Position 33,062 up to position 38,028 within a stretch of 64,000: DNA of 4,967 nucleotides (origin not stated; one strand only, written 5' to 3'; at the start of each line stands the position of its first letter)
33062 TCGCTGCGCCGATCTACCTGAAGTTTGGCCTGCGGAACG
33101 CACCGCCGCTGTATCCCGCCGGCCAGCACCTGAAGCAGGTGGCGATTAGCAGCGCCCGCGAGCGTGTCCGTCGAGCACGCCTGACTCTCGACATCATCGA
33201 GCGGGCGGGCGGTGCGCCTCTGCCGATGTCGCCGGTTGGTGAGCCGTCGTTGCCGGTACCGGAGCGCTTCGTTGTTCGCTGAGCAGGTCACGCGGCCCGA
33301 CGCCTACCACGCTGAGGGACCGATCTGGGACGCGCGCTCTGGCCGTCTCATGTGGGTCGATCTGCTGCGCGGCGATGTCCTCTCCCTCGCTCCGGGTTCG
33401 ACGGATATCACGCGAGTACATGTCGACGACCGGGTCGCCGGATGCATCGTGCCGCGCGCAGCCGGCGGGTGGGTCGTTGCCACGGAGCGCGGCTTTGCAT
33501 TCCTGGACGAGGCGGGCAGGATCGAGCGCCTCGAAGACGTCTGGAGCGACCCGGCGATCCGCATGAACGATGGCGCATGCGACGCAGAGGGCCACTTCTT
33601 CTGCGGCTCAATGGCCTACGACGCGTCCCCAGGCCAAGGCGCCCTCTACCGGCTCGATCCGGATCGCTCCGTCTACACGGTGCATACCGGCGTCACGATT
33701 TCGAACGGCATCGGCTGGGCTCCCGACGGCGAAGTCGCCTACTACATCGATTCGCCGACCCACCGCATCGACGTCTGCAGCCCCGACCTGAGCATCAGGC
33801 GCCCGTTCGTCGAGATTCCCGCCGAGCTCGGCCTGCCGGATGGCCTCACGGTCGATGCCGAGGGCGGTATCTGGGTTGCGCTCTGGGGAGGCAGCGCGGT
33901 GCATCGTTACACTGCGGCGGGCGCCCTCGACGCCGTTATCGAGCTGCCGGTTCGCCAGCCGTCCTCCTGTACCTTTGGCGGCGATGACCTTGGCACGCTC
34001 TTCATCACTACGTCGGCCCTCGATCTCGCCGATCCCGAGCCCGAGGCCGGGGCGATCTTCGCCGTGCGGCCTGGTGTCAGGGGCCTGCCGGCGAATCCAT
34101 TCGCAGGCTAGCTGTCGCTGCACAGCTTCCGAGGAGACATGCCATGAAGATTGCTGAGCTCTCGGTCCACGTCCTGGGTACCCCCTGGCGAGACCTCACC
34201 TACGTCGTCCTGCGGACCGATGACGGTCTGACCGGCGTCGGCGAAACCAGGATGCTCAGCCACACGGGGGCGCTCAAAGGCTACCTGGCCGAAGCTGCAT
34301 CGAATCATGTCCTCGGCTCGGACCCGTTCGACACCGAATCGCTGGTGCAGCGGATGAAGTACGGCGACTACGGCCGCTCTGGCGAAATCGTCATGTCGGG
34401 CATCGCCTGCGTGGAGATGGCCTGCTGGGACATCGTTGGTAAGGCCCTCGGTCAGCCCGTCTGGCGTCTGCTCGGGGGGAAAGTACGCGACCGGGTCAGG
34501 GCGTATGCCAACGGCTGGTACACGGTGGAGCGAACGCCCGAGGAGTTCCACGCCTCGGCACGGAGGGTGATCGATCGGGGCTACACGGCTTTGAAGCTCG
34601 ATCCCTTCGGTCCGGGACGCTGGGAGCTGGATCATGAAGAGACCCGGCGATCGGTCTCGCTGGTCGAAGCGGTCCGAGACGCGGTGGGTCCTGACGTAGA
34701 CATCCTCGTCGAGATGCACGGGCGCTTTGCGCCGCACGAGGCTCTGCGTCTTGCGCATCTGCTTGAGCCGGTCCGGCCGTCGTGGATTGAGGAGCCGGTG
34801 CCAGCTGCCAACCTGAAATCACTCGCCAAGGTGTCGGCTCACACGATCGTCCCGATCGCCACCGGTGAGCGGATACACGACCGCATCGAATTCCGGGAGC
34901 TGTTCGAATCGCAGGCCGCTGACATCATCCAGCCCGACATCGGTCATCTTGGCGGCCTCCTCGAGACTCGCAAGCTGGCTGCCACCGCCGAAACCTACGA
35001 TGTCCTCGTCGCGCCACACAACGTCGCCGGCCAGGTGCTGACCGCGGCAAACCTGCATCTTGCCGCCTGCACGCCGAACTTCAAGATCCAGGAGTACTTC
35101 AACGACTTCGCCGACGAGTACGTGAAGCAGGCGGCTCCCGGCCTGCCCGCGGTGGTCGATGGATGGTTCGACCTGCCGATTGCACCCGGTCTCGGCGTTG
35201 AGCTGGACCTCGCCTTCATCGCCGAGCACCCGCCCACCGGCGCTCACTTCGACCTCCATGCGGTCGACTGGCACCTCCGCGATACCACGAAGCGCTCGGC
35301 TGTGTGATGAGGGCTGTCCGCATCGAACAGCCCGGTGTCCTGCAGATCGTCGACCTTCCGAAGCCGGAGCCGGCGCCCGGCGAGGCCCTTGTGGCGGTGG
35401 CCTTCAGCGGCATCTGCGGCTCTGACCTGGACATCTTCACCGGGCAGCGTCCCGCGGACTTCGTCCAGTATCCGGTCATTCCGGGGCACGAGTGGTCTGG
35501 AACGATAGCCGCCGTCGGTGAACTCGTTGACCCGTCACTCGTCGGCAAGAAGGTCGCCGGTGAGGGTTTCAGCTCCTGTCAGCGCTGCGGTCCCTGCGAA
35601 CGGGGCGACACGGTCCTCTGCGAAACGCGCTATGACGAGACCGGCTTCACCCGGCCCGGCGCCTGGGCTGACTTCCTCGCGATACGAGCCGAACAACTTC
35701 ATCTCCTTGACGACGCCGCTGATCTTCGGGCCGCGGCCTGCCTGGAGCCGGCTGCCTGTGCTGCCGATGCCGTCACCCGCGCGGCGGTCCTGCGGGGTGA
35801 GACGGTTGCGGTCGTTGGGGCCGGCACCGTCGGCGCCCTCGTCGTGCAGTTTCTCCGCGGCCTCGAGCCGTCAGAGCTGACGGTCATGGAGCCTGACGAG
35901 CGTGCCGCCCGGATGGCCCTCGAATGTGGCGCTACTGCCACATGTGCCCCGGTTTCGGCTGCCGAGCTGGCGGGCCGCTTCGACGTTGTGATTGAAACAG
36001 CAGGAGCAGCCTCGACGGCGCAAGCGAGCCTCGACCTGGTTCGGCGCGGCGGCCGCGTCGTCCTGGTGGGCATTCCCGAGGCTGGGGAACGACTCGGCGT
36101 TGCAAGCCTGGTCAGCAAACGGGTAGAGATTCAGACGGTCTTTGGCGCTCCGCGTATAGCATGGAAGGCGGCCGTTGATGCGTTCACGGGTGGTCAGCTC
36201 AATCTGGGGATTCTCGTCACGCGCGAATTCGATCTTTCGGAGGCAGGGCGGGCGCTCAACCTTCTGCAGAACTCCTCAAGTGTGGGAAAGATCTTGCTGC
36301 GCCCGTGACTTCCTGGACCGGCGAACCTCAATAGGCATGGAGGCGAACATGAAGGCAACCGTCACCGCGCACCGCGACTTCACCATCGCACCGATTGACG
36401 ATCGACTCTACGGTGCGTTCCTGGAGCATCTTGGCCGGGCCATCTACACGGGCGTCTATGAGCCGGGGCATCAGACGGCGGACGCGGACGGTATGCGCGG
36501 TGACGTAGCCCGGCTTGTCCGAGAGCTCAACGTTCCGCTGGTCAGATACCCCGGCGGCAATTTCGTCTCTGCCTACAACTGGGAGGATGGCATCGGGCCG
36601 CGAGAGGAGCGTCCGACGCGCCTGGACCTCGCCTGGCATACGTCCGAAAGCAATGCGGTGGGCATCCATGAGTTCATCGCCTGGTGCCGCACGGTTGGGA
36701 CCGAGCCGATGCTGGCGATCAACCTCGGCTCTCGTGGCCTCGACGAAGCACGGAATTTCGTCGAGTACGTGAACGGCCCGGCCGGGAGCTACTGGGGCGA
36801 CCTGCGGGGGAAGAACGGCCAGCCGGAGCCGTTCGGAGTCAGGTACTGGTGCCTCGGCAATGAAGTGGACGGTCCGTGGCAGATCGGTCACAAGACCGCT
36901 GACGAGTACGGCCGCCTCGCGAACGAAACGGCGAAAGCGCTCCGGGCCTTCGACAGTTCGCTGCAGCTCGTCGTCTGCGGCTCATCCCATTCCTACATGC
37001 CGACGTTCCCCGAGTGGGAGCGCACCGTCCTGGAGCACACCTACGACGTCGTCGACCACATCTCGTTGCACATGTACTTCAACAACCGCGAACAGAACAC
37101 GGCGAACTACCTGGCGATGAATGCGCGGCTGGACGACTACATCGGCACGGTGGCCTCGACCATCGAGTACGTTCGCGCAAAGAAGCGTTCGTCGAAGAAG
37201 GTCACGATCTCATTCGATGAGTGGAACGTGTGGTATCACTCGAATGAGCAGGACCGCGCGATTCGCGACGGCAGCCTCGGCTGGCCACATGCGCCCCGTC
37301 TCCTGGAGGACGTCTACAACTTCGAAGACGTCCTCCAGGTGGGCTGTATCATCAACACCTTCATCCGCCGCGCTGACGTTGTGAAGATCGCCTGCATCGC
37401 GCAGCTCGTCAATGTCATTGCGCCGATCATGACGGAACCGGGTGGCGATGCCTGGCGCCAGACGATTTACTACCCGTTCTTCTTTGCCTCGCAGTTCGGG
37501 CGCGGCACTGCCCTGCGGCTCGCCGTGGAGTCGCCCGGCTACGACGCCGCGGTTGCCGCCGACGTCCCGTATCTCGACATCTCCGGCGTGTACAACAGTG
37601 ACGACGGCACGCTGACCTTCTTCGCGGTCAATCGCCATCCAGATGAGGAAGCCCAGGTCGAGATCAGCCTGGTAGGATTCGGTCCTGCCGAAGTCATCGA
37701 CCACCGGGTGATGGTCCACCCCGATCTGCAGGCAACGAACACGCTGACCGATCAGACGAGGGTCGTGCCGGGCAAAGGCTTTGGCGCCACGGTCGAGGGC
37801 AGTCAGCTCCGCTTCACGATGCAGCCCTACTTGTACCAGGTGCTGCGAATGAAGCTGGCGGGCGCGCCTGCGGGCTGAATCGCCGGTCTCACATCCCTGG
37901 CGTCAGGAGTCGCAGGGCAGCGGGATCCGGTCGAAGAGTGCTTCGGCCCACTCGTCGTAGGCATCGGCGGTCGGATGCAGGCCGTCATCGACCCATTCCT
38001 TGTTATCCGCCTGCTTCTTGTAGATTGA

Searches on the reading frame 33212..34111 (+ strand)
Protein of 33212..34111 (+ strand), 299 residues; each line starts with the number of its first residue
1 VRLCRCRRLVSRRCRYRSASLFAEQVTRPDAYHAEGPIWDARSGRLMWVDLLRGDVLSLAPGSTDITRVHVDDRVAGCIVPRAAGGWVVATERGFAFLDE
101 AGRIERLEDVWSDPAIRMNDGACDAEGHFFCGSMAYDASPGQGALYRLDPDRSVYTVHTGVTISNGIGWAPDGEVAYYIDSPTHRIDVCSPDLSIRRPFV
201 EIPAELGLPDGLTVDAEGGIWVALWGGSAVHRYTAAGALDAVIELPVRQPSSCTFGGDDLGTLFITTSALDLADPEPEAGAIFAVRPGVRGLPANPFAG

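Call 33: search_protein_families(library=pfam, proteins=[window:33212-34111:+], max_evalue=0.0001)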
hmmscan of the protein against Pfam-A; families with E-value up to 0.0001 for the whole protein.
window:33212-34111:+ (299 aa): 1 family
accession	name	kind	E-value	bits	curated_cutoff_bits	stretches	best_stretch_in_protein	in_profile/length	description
PF08450.18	SGL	-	6e-73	245.9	26.3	1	34-268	2-245/246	SMP-30/Gluconolactonase/LRE-like region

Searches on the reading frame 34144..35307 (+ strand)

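Call 33: search_protein_families(library=pfam, proteins=[window:34144-35307:+], max_evalue=0.0001)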
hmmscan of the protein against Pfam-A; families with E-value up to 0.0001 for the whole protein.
window:34144-35307:+ (387 aa): 2 families
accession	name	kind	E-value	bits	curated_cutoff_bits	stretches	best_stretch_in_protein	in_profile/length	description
PF13378.12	MR_MLE_C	-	2.1e-67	227.5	29.4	1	135-355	2-216/219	Enolase C-terminal domain-like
PF02746.21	MR_MLE_N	-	1.1e-13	51.8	22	1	19-111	29-117/117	Mandelate racemase / muconate lactonizing enzyme, N-terminal domain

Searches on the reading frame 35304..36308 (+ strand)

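Call 33: search_protein_families(library=pfam, proteins=[window:35304-36308:+], max_evalue=0.0001)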
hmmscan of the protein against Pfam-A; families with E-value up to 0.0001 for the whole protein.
window:35304-36308:+ (334 aa): 5 families
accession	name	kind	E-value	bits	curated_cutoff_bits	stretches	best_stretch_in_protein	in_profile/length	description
PF08240.17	ADH_N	-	6.1e-22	78.3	23.5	1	25-136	2-103/104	Alcohol dehydrogenase GroES-like domain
PF00107.32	ADH_zinc_N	-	1.1e-16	61.4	31.8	1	176-294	2-127/129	Zinc-binding dehydrogenase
PF16912.11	Glu_dehyd_C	-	1.4e-11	44.8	34.9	1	153-319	19-199/211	Glucose dehydrogenase C-terminus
PF13602.12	ADH_zinc_N_2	-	2.3e-10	42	27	1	221-332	18-134/134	Zinc-binding dehydrogenase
PF01488.26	Shikimate_DH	-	6.2e-05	23.5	24.3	0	161-236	8-86/138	Shikimate / quinate 5-dehydrogenase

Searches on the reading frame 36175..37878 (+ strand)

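Call 77: search_protein_families(library=pfam, proteins=[window:36175-37878:+], max_evalue=0.0001)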
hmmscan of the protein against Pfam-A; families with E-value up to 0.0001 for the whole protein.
window:36175-37878:+ (567 aa): 2 families
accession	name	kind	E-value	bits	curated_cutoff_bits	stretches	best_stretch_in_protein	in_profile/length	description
PF06964.18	Alpha-L-AF_C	-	8e-47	159.9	27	1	348-552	1-164/165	Alpha-L-arabinofuranosidase C-terminal domain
PF22848.2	ASD1_dom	-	1.6e-08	34.9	22.2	0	122-185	10-78/239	Alpha-L-arabinofuranosidase 1 domain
